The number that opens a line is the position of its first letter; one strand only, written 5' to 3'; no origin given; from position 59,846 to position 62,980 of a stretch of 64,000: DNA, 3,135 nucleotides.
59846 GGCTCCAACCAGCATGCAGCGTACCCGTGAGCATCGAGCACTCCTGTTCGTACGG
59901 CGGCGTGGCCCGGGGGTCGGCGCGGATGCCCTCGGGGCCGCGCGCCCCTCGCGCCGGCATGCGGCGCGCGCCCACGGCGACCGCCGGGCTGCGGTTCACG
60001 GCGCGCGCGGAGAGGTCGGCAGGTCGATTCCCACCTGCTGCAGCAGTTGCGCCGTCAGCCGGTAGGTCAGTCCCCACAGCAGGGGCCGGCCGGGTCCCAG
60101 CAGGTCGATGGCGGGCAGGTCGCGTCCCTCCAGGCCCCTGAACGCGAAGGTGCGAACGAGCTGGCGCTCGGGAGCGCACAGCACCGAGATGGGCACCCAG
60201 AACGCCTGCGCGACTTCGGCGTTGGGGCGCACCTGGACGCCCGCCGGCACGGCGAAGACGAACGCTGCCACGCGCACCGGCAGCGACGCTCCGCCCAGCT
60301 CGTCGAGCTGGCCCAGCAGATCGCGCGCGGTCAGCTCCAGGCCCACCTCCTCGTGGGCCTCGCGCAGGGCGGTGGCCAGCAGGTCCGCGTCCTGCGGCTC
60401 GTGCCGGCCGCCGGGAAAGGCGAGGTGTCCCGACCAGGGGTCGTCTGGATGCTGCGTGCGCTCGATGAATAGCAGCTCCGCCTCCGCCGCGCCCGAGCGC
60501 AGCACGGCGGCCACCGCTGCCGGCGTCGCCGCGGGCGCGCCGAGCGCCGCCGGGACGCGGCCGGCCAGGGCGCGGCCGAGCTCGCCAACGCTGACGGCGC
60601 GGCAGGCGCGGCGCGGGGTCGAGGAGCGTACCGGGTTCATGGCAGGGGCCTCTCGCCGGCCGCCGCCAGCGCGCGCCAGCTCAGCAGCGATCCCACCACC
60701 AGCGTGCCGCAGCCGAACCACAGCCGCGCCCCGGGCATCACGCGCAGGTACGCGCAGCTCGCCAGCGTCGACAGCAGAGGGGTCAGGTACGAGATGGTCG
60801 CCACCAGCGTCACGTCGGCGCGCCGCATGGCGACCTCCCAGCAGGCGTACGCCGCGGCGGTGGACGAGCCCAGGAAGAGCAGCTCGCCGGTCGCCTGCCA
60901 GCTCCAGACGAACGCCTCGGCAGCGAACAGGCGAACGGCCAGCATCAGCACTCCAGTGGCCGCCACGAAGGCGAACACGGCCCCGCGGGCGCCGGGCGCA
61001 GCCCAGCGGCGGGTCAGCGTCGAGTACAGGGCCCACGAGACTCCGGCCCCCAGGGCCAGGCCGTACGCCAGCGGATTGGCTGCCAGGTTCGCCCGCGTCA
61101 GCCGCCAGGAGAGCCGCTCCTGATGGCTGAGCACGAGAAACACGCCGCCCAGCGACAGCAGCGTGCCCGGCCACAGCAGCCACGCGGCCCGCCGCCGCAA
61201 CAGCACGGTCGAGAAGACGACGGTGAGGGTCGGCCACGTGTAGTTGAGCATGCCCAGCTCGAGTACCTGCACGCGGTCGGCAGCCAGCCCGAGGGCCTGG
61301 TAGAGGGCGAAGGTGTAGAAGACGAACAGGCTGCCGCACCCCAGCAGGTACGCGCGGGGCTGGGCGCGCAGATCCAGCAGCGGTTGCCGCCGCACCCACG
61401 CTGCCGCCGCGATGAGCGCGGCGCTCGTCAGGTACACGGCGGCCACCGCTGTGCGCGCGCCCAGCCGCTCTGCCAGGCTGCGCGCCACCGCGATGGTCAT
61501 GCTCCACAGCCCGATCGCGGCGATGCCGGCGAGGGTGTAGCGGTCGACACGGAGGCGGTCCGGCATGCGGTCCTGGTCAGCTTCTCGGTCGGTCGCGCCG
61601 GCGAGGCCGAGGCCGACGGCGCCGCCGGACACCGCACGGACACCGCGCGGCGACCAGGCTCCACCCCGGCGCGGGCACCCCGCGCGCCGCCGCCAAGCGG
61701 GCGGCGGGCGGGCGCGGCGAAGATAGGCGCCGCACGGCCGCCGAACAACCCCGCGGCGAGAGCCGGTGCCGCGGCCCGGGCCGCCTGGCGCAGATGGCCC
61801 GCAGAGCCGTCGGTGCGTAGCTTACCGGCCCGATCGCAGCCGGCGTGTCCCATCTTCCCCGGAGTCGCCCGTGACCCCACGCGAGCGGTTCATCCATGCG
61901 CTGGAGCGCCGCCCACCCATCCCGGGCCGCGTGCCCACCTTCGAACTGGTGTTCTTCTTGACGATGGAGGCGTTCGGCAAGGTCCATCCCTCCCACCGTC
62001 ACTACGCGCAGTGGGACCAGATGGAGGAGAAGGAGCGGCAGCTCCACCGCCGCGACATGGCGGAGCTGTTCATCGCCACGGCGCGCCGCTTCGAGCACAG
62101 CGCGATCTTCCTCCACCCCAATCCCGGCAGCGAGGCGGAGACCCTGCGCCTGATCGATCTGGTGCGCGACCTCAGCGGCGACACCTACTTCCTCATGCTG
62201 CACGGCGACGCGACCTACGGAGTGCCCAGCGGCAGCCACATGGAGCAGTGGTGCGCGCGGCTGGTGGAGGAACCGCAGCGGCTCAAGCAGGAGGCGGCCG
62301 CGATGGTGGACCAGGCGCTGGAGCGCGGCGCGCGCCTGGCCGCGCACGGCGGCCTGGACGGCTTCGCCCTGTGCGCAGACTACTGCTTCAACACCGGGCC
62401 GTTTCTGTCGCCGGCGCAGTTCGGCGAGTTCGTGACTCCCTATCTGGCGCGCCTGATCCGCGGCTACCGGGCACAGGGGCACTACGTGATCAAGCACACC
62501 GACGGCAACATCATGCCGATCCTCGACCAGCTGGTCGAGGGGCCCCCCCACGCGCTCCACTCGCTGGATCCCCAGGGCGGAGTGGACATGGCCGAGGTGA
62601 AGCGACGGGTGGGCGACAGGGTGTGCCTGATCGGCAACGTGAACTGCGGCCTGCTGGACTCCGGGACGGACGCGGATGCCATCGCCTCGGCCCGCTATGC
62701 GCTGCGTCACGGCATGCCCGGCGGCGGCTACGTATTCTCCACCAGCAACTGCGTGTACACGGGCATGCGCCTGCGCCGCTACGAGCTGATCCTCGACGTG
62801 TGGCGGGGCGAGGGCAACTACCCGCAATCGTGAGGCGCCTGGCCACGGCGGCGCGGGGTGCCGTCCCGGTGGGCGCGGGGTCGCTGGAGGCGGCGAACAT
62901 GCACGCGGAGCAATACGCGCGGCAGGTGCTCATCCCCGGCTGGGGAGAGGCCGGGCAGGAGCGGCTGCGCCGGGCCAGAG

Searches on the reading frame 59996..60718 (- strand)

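Call 8: search_protein_families(library=pfam, proteins=[window:59996-60718:-], max_evalue=0.001)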
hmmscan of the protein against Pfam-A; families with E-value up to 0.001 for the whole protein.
window:59996-60718:- (240 aa): 1 family
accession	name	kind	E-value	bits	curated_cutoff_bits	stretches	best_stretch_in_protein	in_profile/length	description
PF00293.34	NUDIX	-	2.4e-14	53.9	21.1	1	66-182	3-119/134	NUDIX domain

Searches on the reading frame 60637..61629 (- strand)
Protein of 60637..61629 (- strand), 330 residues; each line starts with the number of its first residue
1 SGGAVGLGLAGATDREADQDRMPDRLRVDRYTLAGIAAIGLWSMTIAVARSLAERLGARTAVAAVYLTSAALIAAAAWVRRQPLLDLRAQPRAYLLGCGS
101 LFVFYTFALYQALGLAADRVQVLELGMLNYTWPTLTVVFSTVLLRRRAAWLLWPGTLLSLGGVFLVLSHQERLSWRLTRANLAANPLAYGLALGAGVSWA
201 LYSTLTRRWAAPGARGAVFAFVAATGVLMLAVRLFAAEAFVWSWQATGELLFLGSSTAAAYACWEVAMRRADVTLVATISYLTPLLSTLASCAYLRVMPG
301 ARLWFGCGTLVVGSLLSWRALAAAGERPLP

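Call 8: search_protein_families(library=pfam, proteins=[window:60637-61629:-], max_evalue=0.001)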
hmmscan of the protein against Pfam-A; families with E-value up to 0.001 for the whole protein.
window:60637-61629:- (330 aa): 1 family
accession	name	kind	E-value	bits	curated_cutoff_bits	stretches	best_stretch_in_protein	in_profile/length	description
PF00892.27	EamA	-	1.6e-19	71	28.2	2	33-167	5-134/135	EamA-like transporter family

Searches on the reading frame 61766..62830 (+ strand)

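Call 8: search_protein_families(library=pfam, proteins=[window:61766-62830:+], max_evalue=0.001)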
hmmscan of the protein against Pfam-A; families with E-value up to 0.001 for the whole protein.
window:61766-62830:+ (355 aa): 1 family
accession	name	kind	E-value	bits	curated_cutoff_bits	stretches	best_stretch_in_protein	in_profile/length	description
PF01208.23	URO-D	-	4.2e-18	65.9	23.9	1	157-342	160-339/346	Uroporphyrinogen decarboxylase (URO-D)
